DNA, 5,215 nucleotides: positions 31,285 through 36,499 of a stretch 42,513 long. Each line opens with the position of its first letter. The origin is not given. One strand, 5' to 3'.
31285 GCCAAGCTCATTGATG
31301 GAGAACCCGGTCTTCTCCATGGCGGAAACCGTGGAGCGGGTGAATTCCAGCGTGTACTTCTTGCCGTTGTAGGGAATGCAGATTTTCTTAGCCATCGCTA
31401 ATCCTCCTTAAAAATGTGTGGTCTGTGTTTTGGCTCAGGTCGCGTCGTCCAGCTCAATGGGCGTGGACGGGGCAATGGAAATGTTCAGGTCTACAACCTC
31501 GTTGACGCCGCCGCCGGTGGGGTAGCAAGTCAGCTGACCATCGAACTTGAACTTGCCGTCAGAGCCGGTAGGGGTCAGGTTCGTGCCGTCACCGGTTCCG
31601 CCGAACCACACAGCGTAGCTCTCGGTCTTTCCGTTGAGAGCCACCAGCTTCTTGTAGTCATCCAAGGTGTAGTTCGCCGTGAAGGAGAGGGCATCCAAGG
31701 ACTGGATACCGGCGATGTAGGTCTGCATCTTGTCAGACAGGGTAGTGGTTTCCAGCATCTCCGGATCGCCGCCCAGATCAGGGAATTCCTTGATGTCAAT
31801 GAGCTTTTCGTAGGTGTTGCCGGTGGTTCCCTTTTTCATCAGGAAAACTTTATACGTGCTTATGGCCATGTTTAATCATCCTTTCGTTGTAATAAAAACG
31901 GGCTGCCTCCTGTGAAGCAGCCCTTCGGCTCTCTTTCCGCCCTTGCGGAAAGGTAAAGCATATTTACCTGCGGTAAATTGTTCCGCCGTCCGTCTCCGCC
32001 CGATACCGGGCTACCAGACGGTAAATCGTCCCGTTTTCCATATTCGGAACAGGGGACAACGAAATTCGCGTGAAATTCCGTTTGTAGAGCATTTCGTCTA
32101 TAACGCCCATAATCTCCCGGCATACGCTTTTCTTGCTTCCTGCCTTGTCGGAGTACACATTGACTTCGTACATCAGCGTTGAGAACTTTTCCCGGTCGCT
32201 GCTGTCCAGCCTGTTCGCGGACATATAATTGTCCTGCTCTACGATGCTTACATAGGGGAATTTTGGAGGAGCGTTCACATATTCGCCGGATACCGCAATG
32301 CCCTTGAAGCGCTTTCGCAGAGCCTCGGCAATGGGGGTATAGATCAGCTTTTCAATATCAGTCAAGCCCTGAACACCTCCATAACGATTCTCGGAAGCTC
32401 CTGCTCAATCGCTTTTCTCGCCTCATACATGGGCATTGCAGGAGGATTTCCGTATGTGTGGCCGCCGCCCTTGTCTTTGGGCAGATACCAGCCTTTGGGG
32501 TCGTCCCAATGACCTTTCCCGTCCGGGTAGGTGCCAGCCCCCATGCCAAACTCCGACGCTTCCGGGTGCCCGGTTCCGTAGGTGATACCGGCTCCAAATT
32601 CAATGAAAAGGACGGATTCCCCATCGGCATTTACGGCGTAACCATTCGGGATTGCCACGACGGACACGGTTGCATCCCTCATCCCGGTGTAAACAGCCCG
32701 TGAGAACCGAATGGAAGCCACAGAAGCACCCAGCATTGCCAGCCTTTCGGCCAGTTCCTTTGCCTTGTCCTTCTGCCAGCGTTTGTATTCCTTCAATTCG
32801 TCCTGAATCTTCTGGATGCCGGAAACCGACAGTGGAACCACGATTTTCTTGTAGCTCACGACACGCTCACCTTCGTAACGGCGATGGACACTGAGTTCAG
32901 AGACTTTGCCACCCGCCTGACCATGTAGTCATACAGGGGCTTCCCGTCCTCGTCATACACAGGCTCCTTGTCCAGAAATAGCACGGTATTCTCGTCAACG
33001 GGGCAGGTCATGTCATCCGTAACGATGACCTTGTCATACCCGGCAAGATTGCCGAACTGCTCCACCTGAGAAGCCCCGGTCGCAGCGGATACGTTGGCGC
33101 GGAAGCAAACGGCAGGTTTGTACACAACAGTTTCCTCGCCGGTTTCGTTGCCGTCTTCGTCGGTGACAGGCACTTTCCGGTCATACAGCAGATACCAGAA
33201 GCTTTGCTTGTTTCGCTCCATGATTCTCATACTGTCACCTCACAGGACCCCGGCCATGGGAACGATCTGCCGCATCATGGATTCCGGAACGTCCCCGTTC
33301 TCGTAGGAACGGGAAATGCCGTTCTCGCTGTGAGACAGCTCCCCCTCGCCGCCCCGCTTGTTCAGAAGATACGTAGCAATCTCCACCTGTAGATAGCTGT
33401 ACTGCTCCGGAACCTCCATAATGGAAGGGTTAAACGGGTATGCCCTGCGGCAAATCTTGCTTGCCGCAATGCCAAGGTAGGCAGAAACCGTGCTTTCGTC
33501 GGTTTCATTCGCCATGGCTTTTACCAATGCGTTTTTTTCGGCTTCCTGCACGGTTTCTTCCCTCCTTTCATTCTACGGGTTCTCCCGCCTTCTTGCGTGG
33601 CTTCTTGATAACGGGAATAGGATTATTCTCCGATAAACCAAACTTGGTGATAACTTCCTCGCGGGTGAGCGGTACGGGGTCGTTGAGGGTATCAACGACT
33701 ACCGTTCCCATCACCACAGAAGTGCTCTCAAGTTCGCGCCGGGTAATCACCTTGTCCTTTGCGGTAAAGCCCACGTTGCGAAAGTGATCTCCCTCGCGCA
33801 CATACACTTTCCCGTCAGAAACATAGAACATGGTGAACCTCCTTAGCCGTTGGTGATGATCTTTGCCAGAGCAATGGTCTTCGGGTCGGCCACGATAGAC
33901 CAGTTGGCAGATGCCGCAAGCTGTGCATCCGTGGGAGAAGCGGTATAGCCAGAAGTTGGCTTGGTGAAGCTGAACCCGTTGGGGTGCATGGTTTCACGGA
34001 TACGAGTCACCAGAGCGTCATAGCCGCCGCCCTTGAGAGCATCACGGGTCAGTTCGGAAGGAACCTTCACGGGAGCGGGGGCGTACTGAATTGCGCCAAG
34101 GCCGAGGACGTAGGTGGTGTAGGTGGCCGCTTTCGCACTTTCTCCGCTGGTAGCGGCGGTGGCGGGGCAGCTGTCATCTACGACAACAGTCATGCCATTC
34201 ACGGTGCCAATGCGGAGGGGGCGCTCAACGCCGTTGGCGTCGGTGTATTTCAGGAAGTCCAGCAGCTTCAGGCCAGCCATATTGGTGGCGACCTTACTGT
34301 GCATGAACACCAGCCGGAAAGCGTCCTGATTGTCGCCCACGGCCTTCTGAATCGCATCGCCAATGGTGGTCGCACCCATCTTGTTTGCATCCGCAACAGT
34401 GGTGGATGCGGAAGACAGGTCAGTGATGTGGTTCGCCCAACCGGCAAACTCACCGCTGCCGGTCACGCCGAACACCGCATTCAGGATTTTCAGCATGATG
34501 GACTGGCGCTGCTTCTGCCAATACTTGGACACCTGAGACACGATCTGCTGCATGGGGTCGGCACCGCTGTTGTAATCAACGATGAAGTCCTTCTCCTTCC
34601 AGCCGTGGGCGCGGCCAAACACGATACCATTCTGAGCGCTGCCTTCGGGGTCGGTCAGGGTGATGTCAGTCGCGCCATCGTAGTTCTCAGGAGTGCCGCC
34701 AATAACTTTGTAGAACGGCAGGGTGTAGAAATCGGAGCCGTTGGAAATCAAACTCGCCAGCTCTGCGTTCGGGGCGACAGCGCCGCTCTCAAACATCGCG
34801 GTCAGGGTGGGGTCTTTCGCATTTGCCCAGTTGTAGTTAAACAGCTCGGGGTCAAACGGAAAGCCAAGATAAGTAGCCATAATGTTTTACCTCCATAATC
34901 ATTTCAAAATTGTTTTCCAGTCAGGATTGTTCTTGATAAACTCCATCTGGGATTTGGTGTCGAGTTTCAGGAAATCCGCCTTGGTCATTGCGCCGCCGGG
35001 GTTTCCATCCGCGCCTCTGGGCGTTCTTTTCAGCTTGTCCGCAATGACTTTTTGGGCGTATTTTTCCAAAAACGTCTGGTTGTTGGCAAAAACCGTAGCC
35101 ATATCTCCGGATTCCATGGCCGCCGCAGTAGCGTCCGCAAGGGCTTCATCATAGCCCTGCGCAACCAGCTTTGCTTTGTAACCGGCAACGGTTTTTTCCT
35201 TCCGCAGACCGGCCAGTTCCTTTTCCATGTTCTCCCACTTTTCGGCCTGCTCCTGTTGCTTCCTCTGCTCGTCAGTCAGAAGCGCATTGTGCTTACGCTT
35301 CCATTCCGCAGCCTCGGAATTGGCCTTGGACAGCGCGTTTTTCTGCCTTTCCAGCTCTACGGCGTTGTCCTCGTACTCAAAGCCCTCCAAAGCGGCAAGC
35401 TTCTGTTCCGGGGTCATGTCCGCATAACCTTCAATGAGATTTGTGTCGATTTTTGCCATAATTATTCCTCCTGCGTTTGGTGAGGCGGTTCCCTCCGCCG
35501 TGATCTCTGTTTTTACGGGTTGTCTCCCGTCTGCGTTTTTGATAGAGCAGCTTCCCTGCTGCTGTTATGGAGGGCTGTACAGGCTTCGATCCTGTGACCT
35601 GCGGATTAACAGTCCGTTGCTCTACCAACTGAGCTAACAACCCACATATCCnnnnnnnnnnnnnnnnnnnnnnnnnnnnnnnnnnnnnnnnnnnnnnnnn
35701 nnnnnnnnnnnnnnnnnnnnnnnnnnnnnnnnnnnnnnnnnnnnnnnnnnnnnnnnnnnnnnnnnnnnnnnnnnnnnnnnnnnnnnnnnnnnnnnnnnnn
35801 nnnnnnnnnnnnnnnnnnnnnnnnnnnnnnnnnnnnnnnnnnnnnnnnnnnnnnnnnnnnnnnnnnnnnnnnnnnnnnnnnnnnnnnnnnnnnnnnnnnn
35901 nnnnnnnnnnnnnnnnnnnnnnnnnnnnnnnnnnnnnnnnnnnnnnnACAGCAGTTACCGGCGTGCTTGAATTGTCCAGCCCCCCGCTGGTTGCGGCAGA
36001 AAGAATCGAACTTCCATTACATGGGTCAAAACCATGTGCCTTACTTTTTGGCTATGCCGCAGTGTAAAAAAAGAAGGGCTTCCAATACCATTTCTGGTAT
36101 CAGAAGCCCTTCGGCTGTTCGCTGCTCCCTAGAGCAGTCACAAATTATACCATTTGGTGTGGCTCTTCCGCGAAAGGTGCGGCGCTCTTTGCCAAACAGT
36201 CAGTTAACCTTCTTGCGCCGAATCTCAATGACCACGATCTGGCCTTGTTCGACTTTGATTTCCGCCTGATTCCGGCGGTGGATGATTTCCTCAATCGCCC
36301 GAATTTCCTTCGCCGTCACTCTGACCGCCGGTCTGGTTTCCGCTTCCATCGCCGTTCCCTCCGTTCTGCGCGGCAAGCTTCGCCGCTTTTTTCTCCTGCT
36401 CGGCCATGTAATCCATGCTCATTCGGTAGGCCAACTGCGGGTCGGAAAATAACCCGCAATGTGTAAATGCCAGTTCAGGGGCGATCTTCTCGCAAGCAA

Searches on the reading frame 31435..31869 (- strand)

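Call 81: search_protein_families(library=phrogs, max_evalue=0.00001, proteins=[window:31435-31869:-])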
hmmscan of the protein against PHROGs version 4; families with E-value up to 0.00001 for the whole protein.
window:31435-31869:- (144 aa): 1 family
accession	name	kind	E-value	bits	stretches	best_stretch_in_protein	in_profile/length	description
phrog_158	-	tail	3.1e-15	57.5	1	14-139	35-157/376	major tail protein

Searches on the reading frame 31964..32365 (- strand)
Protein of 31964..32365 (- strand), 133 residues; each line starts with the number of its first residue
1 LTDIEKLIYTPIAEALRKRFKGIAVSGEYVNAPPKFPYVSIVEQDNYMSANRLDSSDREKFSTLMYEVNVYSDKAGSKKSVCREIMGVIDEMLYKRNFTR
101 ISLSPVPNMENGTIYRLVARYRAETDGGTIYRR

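Call 81: search_protein_families(library=phrogs, max_evalue=0.00001, proteins=[window:31964-32365:-])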
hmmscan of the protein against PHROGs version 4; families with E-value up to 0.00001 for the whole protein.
window:31964-32365:- (133 aa): 1 family
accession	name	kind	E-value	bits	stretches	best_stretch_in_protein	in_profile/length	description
phrog_78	-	connector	5.2e-06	27.9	1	6-126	6-118/122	tail terminator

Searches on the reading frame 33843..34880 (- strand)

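Call 14: search_protein_families(library=pfam, max_evalue=0.01, proteins=[window:33843-34880:-])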
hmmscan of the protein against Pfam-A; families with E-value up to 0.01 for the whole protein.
window:33843-34880:- (345 aa): 1 family
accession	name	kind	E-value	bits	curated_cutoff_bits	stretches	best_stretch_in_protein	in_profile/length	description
PF20036.5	Gp13-like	-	1.8e-06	27.9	26.4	1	152-335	141-308/313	Major capsid protein 13-like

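Call 81: search_protein_families(library=phrogs, max_evalue=0.00001, proteins=[window:33843-34880:-])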
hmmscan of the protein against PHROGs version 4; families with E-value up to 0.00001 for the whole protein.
window:33843-34880:- (345 aa): 3 families
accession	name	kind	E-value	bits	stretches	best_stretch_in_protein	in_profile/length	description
phrog_247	-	head and packaging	2.2e-77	261.7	1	4-344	7-342/351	major head protein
phrog_15288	-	head and packaging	8.2e-38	130.8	1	168-343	8-169/172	major head protein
phrog_19632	-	unknown function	1.5e-11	45.4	1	11-140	12-139/149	-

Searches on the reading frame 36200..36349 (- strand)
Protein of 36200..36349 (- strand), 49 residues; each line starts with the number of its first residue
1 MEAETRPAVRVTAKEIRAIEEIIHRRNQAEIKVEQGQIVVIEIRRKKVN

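Call 77: search_protein_families(library=pfam, max_evalue=1, proteins=[window:36203-36349:-])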
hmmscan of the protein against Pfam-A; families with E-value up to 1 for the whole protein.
seq(49 aa): 0 families

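Call 78: search_protein_families(library=phrogs, max_evalue=1, proteins=[window:36203-36349:-])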
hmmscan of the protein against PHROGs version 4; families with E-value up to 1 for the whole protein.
seq(49 aa): 1 family
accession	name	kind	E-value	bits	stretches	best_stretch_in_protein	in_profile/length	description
phrog_33867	-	unknown function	0.078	14.1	1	6-27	19-40/51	-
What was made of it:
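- Tried and rejected: There is no family hit (calls 77, 78).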

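Call 84: predict_structure(protein=window:36200-36349:-)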
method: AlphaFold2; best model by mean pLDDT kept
length: 49 residues; sequences in the alignment: 1
mean_pLDDT: 70.1   pTM: 0.38
mean pLDDT of the five models: 70.1, 65.8, 64.6, 63.5, 62.3
residues with pLDDT >= 90: 0; 70-90: 22; 50-70: 27; < 50: 0
segments of 3 or more residues with pLDDT < 50: none
pLDDT, mean of each block of 10 residues (from residue 1): 65 79 71 70 66
secondary structure, 60 per line:
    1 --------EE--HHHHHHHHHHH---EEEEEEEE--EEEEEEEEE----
elements in order: H13-23 E27-34 E37-45

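Call 87: fold_search(model_id=the predicted structure, library=pdb)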
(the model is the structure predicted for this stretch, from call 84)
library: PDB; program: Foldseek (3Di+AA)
matches with E <= 10: 61; with E <= 0.001: 0
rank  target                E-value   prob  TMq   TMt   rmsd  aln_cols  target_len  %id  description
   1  1vr6_C                2.4e+00  0.33  0.55  0.10   3.9        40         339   18  Crystal structure of Phospho-2-dehydro-3-deoxyheptonate aldolase (DAHP synthase) (TM0343) from Thermotoga Maritima at  (released 2005-03-08)
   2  9e2z_7                3.6e+00  0.09  0.30  0.04   5.9        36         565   14  Cryo-EM structure of human CMG helicase stalled at G4-containing DNA template (released 2025-03-26)
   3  1yfb_A                3.6e+00  0.02  0.17  0.17   9.8        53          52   21  The solution structure of the N-domain of the transcription factor abrB (released 2005-04-12)
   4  9caq_E                4.2e+00  0.09  0.31  0.04   6.1        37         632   14  Cryo-EM structure of a human MCM2-7 double hexamer formed from independently loaded MCM2-7 single hexamers (released 2024-10-02)
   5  9lxd_7                4.2e+00  0.08  0.30  0.04   6.0        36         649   14  Structure of DNA-free MCM SH at 3.2 Angstroms resolution (released 2026-02-18)
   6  3o27_A                4.2e+00  0.03  0.24  0.20   7.8        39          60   15  The crystal structure of C68 from the hybrid virus-plasmid pSSVx (released 2011-01-19)
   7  9lri_A                4.5e+00  0.12  0.48  0.19   4.8        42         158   24  Crystal Structure of Thermus thermophilus KhpB/EloR complexed with RNA (released 2025-07-23)
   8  6kdt_C                4.5e+00  0.05  0.28  0.08   8.0        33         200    6  Crystal structure of human DNMT3B (Q772R)-DNMT3L complex (released 2020-02-19)
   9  9a4b_A                4.5e+00  0.02  0.22  0.15   8.6        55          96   20  Integrative model of ABRB-ATPE by crosslinking MS and deep learning (released 2024-09-18)
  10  4grs_C                4.8e+00  0.28  0.56  0.09   1.7        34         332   24  Crystal structure of a chimeric DAH7PS (released 2013-02-06)
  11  9lrg                  4.8e+00  0.15  0.50  0.20   3.2        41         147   17  Crystal Structure of Thermus thermophilus KhpB/EloR (released 2025-07-23)
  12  8q6p_5                4.8e+00  0.07  0.29  0.07   6.0        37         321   11  X. laevis CMG dimer bound to dimeric DONSON - MCM ATPase (released 2023-10-18)
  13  8w0e_6                5.1e+00  0.08  0.30  0.04   5.9        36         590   14  Cryo-EM structure of a human MCM2-7 single hexamer on dsDNA (released 2024-10-02)
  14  8i9p_Cd               5.5e+00  0.06  0.32  0.07   6.3        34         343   15  Cryo-EM structure of a Chaetomium thermophilum pre-60S ribosomal subunit - State Mak16 (released 2023-05-17)
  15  9qf5_Bb               5.9e+00  0.07  0.33  0.20   3.9        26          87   27  Structure of P. furiosus 70S ribosome grown at 102deg (released 2025-11-05)
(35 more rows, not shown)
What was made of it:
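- Tried and rejected: The AlphaFold model had pLDDT 70, and Foldseek against PDB gave nothing below E = 2 (calls 84, 87).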

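Call 105: find_homologous_proteins(query=window:36200-36349:-, max_evalue=0.001)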
Query window:36200-36349:- (49 aa): 143 proteins with E <= 0.001 among 143 candidates; the best 120 are listed.
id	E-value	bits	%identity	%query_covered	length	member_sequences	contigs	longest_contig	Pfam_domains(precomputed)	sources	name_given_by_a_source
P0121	3.8e-20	86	100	100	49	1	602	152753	-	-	-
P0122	5.2e-20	86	98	100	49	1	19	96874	-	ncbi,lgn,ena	-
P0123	5.7e-20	86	98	100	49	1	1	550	-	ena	-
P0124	1.1e-19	85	98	100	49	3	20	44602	-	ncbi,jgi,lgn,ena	jgi:hypothetical protein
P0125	1.2e-19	85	98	100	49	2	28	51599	-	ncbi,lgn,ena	-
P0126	1.6e-19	84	98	100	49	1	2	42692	-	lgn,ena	-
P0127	1.8e-19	84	98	100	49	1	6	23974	-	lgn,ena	-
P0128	1.9e-19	84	98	100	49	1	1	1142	-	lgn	-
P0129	2.5e-19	84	98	100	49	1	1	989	-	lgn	-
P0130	3.0e-19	83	98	100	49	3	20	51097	-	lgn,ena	-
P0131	3.3e-19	83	96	100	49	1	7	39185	-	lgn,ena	-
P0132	3.6e-19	83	96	100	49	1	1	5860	-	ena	-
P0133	3.8e-19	83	94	100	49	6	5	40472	-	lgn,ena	-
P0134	5.2e-19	83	98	100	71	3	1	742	-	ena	-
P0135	5.2e-19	83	98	100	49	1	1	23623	-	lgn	-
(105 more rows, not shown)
